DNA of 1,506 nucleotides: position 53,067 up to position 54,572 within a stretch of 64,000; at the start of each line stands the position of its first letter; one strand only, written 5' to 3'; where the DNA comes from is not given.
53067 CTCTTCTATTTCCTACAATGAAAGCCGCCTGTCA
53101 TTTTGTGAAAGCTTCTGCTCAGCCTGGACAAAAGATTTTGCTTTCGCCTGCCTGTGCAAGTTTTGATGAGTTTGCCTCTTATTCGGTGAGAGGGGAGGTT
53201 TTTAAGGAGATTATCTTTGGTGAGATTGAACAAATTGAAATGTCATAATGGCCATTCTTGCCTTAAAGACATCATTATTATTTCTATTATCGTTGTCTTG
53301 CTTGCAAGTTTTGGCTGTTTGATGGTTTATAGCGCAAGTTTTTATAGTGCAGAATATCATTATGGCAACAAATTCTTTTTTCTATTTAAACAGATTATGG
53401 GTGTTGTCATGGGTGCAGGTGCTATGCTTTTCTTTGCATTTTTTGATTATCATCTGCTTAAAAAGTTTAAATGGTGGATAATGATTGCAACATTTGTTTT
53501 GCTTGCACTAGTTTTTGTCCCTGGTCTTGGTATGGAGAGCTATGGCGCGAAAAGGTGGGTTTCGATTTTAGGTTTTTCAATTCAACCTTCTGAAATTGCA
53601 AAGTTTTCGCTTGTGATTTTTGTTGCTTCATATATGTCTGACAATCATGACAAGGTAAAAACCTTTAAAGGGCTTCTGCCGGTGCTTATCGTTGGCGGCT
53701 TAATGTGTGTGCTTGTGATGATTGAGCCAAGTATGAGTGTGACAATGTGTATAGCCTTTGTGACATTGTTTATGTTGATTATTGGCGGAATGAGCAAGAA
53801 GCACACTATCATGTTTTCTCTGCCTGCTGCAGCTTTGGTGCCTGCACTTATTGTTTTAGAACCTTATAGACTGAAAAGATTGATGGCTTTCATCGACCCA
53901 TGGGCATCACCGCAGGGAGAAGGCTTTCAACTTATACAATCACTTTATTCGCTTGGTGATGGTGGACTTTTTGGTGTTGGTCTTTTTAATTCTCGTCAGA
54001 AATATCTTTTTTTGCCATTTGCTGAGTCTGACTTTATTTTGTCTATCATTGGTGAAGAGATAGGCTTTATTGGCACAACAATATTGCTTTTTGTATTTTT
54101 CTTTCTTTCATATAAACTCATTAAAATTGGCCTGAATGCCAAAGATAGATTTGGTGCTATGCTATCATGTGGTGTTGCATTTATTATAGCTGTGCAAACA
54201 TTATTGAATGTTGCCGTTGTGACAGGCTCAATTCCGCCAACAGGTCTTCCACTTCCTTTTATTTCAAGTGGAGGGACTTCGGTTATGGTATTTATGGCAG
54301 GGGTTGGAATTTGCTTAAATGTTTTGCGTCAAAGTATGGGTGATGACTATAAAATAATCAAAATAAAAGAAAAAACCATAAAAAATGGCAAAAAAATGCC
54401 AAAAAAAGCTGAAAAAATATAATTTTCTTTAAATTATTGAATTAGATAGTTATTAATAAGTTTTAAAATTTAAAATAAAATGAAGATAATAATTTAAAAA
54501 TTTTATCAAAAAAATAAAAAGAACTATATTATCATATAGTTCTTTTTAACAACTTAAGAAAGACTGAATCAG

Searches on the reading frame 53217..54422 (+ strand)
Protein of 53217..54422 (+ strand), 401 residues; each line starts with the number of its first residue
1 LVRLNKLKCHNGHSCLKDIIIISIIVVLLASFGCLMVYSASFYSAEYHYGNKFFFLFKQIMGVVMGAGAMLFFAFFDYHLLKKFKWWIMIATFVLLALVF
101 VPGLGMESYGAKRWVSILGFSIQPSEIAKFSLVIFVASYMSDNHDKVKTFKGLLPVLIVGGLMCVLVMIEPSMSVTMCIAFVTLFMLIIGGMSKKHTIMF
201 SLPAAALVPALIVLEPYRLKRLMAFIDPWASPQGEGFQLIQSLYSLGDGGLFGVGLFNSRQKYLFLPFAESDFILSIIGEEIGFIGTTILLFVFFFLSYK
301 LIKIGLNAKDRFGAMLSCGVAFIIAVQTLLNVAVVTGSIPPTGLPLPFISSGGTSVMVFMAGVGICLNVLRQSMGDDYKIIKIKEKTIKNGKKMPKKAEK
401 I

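Call 22: search_protein_families(library=pfam, proteins=[window:53217-54422:+], max_evalue=0.01)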
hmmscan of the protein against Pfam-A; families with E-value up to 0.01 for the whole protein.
window:53217-54422:+ (401 aa): 1 family
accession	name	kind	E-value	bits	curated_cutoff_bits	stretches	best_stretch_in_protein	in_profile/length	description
PF01098.24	FTSW_RODA_SPOVE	-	7.1e-97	325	26.4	1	23-373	5-354/356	Cell cycle protein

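Call 32: find_homologous_proteins(query=window:53217-54422:+, max_evalue=1e-60)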
Query window:53217-54422:+ (401 aa): 7775 proteins with E <= 1e-60 among 8000 candidates; the best 120 are listed.
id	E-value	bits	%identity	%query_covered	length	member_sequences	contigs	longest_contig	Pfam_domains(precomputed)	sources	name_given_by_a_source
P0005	5.9e-241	818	95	97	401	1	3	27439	PF01098.25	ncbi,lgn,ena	-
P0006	1.4e-234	797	92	100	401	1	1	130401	PF01098.25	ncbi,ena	-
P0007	2.7e-231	786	100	92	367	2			PF01098.25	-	-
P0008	7.1e-223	758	87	99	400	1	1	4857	PF01098.25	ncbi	-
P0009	5.9e-221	752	96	89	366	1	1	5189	PF01098.25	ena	-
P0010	8.6e-221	751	85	99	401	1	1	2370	PF01098.25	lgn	-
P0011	1.8e-218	744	88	95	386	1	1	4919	PF01098.25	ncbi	-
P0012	3.3e-218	743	-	-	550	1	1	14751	PF01098.25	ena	-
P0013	3.0e-216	736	85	97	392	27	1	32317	PF01098.25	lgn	-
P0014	2.3e-214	730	87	96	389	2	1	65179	PF01098.25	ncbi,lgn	-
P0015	1.3e-213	728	89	93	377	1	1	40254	PF01098.25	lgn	-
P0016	1.4e-209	714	84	93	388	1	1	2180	PF01098.25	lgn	-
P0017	1.5e-208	711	86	93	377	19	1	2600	PF01098.25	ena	-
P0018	6.2e-206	702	82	98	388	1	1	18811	PF01098.25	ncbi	-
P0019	3.0e-205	700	83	93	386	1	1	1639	PF01098.25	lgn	-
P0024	1.1e-204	698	83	93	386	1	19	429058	PF01098.25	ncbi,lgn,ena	-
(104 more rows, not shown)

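Call 33: find_encoding_contigs(protein=P0005, flank=10000, max_places=10)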
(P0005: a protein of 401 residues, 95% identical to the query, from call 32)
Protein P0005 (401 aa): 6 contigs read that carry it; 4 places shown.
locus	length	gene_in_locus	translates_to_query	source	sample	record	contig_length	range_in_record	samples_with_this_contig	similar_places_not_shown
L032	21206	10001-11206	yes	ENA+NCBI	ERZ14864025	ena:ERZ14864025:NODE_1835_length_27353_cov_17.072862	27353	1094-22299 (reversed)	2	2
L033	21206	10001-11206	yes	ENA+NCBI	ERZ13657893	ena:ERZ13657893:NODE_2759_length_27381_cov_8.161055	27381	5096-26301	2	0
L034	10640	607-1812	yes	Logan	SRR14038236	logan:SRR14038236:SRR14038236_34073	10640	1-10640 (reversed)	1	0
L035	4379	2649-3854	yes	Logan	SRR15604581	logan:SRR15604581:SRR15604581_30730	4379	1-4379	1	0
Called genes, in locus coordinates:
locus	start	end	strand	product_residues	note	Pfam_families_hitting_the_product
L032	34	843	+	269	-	PF00106:adh_short, PF08659:KR, PF13561:adh_short_C2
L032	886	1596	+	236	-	PF14317:YcxB (weak)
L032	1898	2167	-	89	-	PF04026:SpoVG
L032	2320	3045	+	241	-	PF00561:Abhydrolase_1, PF12697:Abhydrolase_6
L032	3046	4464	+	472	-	PF08245:Mur_ligase_M, PF02875:Mur_ligase_C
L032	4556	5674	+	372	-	PF01820:Dala_Dala_lig_N, PF08443:RimK (weak), PF02222:ATP-grasp, PF02786:CPSase_L_D2, PF07478:Dala_Dala_lig_C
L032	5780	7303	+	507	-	PF01225:Mur_ligase, PF08245:Mur_ligase_M, PF02875:Mur_ligase_C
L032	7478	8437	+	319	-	PF00953:Glycos_transf_4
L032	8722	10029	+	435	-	PF08245:Mur_ligase_M, PF02875:Mur_ligase_C (weak)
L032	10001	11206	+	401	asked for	PF01098:FTSW_RODA_SPOVE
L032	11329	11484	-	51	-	-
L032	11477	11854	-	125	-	PF05154:TM2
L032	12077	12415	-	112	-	PF05154:TM2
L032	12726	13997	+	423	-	PF00275:EPSP_synthase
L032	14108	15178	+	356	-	PF08478:POTRA_1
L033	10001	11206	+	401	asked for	PF01098:FTSW_RODA_SPOVE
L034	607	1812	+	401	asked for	PF01098:FTSW_RODA_SPOVE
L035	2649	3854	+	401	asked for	PF01098:FTSW_RODA_SPOVE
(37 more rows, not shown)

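Call 34: find_encoding_contigs(protein=P0006, flank=10000, max_places=10)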
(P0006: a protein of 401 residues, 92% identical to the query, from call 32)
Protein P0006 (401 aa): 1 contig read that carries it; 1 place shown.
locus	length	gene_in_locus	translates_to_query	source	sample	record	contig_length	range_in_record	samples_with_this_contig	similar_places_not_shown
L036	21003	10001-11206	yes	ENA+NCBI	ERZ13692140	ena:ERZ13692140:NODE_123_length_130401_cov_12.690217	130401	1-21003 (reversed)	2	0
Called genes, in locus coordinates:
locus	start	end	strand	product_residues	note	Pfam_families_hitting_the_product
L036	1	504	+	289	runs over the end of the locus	PF02645:DegV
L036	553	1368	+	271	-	PF00106:adh_short, PF08659:KR (faint), PF13561:adh_short_C2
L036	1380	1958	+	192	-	PF14317:YcxB (weak)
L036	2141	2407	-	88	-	PF04026:SpoVG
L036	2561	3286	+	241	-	PF00561:Abhydrolase_1, PF12146:Hydrolase_4 (faint), PF12697:Abhydrolase_6, PF00561:Abhydrolase_1 (weak)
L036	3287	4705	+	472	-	PF08245:Mur_ligase_M, PF02875:Mur_ligase_C (weak)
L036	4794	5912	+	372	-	PF01820:Dala_Dala_lig_N, PF02222:ATP-grasp, PF07478:Dala_Dala_lig_C, PF02786:CPSase_L_D2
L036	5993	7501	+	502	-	PF01225:Mur_ligase, PF08245:Mur_ligase_M, PF02875:Mur_ligase_C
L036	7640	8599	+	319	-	PF00953:Glycos_transf_4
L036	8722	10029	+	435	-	PF21799:MurD-like_N (faint), PF08245:Mur_ligase_M, PF02875:Mur_ligase_C (weak)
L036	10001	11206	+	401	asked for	PF01098:FTSW_RODA_SPOVE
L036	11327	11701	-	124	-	PF05154:TM2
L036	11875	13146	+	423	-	PF00275:EPSP_synthase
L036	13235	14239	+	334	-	PF08478:POTRA_1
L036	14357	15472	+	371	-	PF02491:SHS2_FTSA (weak), PF14450:FtsA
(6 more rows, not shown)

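Call 35: find_encoding_contigs(protein=P0024, flank=10000, max_places=10)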
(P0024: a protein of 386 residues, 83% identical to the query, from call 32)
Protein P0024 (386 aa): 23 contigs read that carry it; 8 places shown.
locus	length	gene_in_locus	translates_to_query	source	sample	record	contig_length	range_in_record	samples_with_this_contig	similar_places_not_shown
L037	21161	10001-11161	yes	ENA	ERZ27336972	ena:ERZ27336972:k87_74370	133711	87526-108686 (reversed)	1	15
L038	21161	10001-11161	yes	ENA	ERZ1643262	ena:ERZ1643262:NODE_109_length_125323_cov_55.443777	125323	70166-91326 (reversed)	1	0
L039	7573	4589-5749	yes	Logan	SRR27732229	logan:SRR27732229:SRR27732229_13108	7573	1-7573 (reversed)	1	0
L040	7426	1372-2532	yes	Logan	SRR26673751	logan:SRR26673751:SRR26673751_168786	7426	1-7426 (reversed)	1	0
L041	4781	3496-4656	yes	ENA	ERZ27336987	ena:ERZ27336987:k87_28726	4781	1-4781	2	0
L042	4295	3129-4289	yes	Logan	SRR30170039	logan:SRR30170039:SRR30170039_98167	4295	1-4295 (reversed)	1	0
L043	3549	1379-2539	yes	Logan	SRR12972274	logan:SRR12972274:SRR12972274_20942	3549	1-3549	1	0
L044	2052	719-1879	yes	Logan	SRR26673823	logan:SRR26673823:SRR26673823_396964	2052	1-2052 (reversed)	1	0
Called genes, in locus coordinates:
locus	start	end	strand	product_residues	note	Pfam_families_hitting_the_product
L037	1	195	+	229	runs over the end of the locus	PF08823:PG_binding_2 (weak), PF01471:PG_binding_1, PF09374:PG_binding_3 (faint), PF07486:Hydrolase_2, PF00397:WW (weak)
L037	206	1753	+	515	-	PF20769:YPEB_N, PF14620:YPEB_PepSY1-2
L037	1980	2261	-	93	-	PF04026:SpoVG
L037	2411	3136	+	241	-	PF00561:Abhydrolase_1, PF12697:Abhydrolase_6, PF00561:Abhydrolase_1 (weak), PF08386:Abhydrolase_4 (faint)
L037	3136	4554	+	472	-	PF08245:Mur_ligase_M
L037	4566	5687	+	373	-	PF01820:Dala_Dala_lig_N, PF02222:ATP-grasp, PF02655:ATP-grasp_3 (faint), PF02786:CPSase_L_D2 (weak), PF08443:RimK, PF07478:Dala_Dala_lig_C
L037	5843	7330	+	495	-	PF01225:Mur_ligase (weak), PF08245:Mur_ligase_M, PF02875:Mur_ligase_C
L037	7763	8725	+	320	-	PF00953:Glycos_transf_4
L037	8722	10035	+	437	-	PF21799:MurD-like_N (faint), PF08245:Mur_ligase_M, PF02875:Mur_ligase_C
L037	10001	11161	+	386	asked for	PF01098:FTSW_RODA_SPOVE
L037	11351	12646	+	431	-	PF00275:EPSP_synthase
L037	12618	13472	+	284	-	-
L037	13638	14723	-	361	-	PF01368:DHH, PF02272:DHHA1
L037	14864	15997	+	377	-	PF02491:SHS2_FTSA (weak), PF14450:FtsA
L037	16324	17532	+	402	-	PF00091:Tubulin, PF12327:FtsZ_C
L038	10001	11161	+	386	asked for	PF01098:FTSW_RODA_SPOVE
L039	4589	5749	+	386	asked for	PF01098:FTSW_RODA_SPOVE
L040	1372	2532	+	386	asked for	PF01098:FTSW_RODA_SPOVE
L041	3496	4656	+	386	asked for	PF01098:FTSW_RODA_SPOVE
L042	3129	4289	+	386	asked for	PF01098:FTSW_RODA_SPOVE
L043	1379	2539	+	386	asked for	PF01098:FTSW_RODA_SPOVE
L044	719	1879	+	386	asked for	PF01098:FTSW_RODA_SPOVE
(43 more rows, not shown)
